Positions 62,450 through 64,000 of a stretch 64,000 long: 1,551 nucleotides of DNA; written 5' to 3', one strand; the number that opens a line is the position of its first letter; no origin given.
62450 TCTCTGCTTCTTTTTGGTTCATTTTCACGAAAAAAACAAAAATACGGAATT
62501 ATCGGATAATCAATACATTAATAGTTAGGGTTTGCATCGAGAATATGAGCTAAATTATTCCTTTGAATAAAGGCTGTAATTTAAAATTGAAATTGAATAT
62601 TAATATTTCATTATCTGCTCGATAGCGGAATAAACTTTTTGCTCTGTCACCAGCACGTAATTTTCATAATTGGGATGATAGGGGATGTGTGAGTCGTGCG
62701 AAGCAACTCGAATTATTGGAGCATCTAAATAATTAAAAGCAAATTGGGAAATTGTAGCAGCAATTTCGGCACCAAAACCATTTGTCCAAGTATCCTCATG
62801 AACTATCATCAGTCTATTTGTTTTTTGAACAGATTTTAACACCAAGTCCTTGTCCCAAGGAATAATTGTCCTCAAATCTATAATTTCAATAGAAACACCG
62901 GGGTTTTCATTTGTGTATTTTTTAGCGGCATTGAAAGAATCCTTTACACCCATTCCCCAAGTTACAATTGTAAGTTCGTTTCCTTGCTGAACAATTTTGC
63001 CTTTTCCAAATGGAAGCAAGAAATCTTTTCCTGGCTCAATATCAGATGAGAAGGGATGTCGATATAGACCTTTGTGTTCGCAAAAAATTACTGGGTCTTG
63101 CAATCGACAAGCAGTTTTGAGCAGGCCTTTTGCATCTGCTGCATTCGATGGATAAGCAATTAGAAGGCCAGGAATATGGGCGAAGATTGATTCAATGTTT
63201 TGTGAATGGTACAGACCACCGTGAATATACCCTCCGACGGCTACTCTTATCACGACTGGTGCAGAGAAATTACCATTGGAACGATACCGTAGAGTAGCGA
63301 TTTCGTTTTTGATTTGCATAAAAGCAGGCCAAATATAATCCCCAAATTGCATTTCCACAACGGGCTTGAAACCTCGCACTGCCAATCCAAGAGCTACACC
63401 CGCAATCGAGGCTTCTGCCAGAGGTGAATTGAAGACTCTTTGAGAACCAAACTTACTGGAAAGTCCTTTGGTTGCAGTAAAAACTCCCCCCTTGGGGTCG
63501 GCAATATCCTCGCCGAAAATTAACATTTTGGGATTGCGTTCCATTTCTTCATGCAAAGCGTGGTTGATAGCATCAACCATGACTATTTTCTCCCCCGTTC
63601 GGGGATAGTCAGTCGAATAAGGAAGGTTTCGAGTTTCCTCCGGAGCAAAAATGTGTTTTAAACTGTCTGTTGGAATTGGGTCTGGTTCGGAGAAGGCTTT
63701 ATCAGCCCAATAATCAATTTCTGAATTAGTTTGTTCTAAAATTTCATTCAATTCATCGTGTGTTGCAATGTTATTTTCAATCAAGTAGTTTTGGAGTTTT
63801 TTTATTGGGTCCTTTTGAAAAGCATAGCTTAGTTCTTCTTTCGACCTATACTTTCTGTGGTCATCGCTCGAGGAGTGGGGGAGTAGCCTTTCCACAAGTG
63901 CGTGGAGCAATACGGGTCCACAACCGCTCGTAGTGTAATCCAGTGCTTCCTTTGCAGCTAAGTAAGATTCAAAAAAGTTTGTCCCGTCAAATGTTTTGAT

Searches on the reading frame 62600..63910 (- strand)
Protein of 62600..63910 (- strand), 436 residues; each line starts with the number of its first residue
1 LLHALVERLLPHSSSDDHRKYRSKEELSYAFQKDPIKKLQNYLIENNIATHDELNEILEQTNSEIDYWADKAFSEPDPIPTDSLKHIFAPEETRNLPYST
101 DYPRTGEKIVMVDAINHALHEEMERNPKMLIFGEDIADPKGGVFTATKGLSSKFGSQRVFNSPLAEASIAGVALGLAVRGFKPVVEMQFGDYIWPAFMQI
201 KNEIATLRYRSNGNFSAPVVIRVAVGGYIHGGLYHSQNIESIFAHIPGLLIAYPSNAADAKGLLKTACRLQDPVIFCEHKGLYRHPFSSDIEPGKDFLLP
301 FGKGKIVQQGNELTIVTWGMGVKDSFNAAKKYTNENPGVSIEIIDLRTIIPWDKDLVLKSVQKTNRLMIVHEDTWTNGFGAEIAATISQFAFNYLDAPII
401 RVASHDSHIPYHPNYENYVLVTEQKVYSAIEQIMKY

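Call 33: search_protein_families(library=pfam, proteins=[window:62600-63910:-], max_evalue=0.001)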
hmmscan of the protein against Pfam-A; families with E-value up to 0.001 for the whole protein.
window:62600-63910:- (436 aa): 3 families
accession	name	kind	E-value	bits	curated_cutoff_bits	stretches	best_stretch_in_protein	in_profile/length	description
PF02779.29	Transket_pyr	-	3e-40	138.2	27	1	108-284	2-173/174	Transketolase, pyrimidine binding domain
PF02780.25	Transketolase_C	-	1.5e-31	109.4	25.9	1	302-426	1-124/124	Transketolase, C-terminal domain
PF00676.26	E1_dh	-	2.4e-11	43.6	22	1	8-78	226-297/300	Dehydrogenase E1 component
